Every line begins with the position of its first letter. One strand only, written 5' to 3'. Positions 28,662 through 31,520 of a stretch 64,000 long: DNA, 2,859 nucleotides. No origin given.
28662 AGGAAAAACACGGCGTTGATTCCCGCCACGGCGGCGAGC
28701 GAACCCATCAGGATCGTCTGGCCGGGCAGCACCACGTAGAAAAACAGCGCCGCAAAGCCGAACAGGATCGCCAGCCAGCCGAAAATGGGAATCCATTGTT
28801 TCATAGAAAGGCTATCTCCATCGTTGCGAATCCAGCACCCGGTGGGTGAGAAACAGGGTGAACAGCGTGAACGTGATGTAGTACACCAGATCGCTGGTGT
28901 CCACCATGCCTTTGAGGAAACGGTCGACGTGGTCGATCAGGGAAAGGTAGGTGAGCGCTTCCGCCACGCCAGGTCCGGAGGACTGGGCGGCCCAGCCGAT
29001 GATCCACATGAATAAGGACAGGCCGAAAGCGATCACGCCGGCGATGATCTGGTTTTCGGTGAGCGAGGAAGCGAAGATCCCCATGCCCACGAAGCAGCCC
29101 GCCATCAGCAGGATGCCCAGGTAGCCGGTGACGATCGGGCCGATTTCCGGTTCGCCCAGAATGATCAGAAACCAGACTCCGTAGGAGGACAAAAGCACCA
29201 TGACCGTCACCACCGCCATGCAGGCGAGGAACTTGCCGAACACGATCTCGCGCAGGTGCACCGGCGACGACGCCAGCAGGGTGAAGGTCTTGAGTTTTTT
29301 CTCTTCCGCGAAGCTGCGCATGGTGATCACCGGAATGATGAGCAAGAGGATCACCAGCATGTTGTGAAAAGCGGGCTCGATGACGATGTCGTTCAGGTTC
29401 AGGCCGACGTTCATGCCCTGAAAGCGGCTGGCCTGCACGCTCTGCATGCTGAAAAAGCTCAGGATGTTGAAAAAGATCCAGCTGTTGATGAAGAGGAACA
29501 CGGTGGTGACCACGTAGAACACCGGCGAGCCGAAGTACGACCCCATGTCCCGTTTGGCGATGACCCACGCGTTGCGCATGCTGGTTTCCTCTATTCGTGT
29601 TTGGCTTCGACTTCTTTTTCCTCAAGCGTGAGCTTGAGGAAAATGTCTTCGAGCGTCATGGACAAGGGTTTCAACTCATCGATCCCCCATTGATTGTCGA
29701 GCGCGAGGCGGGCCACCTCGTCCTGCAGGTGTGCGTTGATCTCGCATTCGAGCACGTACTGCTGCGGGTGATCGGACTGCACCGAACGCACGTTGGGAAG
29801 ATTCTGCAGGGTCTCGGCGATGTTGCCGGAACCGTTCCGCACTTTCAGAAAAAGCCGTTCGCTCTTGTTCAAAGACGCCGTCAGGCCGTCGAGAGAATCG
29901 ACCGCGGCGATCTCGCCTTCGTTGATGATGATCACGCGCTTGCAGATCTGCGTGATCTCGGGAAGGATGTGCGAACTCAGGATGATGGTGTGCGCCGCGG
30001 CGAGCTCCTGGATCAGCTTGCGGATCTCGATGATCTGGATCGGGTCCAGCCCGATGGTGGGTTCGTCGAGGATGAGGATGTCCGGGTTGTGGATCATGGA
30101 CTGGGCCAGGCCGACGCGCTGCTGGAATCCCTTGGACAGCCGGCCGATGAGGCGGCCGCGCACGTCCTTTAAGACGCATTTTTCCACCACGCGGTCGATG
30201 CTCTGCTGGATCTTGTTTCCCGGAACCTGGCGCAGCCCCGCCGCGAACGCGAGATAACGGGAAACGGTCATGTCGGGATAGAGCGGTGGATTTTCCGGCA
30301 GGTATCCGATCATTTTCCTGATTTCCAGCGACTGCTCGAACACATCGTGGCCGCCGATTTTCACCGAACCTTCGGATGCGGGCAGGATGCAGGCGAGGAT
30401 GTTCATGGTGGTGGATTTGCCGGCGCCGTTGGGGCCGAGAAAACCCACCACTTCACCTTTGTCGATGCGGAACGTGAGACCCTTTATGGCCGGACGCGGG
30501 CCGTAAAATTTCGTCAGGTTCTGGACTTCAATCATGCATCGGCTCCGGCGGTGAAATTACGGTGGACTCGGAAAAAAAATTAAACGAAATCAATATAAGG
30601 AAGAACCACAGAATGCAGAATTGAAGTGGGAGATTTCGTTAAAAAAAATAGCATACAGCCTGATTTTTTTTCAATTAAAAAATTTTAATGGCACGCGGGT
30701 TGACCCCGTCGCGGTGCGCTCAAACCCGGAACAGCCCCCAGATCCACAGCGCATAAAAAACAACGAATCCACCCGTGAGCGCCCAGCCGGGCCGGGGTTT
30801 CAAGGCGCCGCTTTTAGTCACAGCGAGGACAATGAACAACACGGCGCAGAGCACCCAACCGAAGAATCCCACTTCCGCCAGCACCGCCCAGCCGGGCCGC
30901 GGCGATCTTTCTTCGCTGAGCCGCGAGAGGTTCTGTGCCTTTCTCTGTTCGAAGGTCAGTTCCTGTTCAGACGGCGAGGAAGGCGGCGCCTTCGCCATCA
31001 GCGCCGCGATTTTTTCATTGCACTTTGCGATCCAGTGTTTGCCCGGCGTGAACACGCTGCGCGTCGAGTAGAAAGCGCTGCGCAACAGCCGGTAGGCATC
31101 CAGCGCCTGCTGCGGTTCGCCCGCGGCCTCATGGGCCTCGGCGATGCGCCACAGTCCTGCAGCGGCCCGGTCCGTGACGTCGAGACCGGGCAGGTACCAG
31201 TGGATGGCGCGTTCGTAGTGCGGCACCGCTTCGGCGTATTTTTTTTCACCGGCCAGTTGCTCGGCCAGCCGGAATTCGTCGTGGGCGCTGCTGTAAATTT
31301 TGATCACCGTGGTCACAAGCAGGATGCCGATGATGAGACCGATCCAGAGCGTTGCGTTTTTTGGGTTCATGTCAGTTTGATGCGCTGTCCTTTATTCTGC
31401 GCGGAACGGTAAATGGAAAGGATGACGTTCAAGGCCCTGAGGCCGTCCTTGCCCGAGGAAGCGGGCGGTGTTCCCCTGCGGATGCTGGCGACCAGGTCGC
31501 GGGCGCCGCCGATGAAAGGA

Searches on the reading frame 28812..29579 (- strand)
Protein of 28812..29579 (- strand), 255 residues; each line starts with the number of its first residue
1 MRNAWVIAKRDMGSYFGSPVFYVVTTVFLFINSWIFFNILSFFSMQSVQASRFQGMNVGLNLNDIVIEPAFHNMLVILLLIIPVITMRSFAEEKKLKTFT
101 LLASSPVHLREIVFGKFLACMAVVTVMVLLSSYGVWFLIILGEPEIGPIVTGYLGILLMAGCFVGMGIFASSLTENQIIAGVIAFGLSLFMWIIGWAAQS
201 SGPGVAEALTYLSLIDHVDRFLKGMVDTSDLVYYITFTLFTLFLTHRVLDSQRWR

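Call 20: search_protein_families(library=pfam, proteins=[window:28812-29579:-], max_evalue=0.001)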
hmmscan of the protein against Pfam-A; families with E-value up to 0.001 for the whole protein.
window:28812-29579:- (255 aa): 5 families
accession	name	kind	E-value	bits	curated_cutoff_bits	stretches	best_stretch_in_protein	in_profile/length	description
PF12679.13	ABC2_membrane_2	-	3.3e-13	50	27.2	1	5-212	1-213/283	ABC-2 family transporter protein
PF12698.13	ABC2_membrane_3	-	1.7e-09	37.7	31.6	1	73-194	167-286/347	ABC-2 family transporter protein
PF01061.29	ABC2_membrane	-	4.1e-07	30.2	26.9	1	4-193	3-175/211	ABC-2 type transporter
PF12730.13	ABC2_membrane_4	-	2.1e-05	25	27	1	27-185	15-173/179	ABC-2 family transporter protein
PF13346.12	ABC2_membrane_5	-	0.00021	21.3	25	1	69-241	33-189/205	ABC-2 family transporter protein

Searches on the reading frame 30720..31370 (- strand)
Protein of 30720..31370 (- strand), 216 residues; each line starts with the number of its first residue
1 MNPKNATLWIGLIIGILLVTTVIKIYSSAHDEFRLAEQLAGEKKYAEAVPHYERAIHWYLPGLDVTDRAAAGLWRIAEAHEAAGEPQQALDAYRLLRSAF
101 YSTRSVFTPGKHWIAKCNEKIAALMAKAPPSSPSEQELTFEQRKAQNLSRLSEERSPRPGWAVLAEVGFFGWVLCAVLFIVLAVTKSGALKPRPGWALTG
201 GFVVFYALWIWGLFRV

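Call 3: search_protein_families(library=pfam, proteins=[window:30720-31370:-], max_evalue=0.01)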
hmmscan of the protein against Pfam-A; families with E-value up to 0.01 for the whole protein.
window:30720-31370:- (216 aa): 7 families
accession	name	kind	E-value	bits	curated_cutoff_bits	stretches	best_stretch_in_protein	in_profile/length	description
PF07719.23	TPR_2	-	5.9e-05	23.3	27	0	33-56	5-28/34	Tetratricopeptide repeat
PF00515.34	TPR_1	-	8.5e-05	22.6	27.8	0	34-56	6-28/34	Tetratricopeptide repeat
PF13428.12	TPR_14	-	0.0003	21.6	23.5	0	72-100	3-31/44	Tetratricopeptide repeat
PF13174.12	TPR_6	-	0.00035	21.5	26.3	0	73-98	3-28/33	Tetratricopeptide repeat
PF13424.12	TPR_12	-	0.00087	19.9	30.1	1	34-94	8-69/77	Tetratricopeptide repeat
PF14938.12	SNAP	-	0.0035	17.3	25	0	27-93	112-178/282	Soluble NSF attachment protein, SNAP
PF04212.24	MIT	-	0.0052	17.3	30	0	27-64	2-39/66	MIT (microtubule interacting and transport) domain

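Call 38: search_protein_families(library=ncbifam, proteins=[window:30720-31370:-], max_evalue=0.001)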
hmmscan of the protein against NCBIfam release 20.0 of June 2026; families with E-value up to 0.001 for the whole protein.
window:30720-31370:- (216 aa): 0 families
